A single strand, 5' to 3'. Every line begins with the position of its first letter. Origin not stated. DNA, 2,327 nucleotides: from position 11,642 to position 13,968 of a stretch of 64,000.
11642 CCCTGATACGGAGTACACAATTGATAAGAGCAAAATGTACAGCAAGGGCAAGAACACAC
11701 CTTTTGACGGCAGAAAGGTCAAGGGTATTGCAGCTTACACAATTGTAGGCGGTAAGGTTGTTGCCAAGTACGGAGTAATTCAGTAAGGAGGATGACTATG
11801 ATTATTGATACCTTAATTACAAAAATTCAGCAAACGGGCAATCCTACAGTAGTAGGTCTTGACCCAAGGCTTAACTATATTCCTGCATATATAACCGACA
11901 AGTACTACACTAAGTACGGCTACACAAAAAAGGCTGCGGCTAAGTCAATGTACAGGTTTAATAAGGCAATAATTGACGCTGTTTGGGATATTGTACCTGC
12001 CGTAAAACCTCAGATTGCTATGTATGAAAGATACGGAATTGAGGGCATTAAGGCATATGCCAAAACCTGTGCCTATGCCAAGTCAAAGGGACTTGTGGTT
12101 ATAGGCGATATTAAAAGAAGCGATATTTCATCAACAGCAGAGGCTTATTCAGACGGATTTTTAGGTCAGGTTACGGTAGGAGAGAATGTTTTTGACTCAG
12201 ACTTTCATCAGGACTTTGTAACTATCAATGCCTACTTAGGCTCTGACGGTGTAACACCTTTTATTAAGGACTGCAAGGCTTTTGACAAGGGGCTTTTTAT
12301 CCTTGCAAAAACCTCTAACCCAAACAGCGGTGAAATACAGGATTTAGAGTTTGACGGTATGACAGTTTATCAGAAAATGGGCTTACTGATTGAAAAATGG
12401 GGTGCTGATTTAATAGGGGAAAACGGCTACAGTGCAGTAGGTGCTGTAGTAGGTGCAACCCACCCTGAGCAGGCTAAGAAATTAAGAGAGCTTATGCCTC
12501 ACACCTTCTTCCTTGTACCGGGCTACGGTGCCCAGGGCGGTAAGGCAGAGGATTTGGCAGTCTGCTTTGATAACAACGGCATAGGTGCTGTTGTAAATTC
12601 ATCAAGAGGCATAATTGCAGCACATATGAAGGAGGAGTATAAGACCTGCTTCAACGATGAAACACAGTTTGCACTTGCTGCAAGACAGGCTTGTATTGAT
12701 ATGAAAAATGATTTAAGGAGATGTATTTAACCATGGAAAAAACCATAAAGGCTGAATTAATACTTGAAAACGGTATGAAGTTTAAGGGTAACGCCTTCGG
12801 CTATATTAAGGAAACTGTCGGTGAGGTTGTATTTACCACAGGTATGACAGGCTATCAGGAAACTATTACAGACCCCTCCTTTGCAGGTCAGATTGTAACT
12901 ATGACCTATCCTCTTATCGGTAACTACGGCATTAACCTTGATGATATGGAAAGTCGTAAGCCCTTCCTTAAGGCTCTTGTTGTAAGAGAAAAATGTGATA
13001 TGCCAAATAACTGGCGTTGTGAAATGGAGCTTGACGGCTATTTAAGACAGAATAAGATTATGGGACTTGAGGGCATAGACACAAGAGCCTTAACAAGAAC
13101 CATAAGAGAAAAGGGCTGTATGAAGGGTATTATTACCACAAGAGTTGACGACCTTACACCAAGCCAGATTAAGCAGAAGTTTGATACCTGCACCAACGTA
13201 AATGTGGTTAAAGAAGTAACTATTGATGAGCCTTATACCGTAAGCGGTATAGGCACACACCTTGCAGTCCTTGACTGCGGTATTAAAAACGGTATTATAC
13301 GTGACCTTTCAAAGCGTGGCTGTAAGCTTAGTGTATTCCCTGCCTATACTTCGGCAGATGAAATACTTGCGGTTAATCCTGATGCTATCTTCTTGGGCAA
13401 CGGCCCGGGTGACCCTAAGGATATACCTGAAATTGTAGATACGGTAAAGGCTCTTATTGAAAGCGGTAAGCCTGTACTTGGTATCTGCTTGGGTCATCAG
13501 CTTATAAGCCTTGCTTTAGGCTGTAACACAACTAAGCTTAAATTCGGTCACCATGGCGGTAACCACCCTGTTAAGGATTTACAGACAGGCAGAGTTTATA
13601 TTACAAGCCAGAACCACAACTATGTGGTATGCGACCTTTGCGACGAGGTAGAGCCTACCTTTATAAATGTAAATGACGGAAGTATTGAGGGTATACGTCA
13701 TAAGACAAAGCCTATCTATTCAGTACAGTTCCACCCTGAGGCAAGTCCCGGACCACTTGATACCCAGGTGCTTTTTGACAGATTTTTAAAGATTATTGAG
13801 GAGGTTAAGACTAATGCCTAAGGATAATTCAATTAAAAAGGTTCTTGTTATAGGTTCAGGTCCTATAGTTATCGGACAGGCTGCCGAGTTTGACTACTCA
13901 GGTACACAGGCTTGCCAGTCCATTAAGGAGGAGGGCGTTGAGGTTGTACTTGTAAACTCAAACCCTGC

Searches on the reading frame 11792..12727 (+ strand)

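Call 10: search_protein_families(library=pfam, proteins=[window:11792-12727:+], max_evalue=1e-10)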
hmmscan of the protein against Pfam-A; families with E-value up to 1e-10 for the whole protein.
window:11792-12727:+ (312 aa): 1 family
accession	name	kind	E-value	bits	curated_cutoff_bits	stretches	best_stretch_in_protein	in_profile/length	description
PF00215.30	OMPdecase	-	8.2e-23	81.9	27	1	59-279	17-213/221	Orotidine 5'-phosphate decarboxylase / HUMPS family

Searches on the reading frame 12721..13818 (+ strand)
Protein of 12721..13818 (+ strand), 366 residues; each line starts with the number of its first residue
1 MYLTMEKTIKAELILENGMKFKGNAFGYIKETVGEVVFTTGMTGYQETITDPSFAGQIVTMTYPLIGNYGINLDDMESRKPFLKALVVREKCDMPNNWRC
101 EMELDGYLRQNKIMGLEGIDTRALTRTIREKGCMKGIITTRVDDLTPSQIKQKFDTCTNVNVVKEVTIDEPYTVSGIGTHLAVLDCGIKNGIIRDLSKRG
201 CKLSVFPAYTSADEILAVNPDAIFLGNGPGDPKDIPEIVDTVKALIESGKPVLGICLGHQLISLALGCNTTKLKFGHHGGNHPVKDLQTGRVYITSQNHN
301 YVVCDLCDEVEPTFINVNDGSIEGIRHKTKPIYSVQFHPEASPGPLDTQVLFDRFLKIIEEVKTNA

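Call 10: search_protein_families(library=pfam, proteins=[window:12721-13818:+], max_evalue=1e-10)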
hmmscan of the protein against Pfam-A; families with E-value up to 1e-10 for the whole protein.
window:12721-13818:+ (366 aa): 2 families
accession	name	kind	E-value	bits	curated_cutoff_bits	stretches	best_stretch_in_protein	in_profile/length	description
PF00117.34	GATase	-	1.8e-54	184.7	22.8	1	183-357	2-189/190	Glutamine amidotransferase class-I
PF00988.28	CPSase_sm_chain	-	9.4e-54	181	27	1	13-138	1-126/126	Carbamoyl-phosphate synthase small chain, CPSase domain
